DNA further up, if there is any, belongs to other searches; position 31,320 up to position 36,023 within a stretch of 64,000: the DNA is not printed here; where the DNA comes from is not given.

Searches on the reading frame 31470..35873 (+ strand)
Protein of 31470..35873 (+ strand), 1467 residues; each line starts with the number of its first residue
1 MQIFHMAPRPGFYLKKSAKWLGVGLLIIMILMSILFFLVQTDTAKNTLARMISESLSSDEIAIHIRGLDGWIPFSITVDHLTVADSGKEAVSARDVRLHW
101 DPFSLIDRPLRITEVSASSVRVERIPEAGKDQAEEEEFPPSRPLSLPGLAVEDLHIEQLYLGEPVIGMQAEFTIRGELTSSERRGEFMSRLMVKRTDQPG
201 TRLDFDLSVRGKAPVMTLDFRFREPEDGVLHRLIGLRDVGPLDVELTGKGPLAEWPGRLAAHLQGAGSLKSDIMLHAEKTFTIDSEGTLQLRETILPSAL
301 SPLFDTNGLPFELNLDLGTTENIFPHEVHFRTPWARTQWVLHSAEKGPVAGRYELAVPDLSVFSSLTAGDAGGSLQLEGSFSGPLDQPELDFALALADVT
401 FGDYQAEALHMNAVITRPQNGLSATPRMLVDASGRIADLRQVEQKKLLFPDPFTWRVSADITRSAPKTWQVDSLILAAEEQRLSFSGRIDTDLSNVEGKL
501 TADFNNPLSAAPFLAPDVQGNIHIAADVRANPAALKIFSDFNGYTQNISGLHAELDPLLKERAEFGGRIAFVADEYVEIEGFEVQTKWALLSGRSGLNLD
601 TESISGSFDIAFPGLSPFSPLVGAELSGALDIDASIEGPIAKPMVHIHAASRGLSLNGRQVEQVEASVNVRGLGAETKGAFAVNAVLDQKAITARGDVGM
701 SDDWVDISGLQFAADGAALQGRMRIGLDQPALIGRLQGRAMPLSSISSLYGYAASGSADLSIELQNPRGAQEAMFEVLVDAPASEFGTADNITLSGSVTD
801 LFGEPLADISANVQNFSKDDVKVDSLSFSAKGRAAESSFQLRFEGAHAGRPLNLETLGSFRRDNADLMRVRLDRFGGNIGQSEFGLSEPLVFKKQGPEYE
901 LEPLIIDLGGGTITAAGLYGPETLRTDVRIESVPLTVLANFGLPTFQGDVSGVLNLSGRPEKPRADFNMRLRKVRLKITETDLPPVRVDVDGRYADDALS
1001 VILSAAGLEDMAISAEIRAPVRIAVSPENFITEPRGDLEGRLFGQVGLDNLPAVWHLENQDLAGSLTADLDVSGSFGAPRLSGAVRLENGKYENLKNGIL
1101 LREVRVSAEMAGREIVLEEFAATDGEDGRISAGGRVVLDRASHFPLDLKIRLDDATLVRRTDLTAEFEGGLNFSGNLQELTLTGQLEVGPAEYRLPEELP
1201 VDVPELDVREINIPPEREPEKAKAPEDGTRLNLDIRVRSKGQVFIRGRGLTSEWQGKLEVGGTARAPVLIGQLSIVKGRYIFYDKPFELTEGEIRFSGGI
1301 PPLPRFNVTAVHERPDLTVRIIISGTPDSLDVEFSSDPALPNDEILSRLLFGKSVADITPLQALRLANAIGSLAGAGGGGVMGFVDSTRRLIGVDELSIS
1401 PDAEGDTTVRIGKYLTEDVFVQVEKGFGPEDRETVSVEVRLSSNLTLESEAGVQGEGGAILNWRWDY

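Call 27: search_protein_families(library=pfam, proteins=[window:31470-35873:+], max_evalue=0.00001)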
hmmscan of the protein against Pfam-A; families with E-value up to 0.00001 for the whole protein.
window:31470-35873:+ (1467 aa): 2 families
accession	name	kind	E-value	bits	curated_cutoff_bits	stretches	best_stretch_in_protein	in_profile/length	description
PF04357.19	TamB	-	5.4e-78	263.3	22.4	1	1120-1467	3-381/381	TamB, inner membrane protein subunit of TAM complex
PF11739.14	YdbH-like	-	1.4e-12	47.7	26.3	1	46-717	15-547/893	Intermembrane phospholipid transport protein YdbH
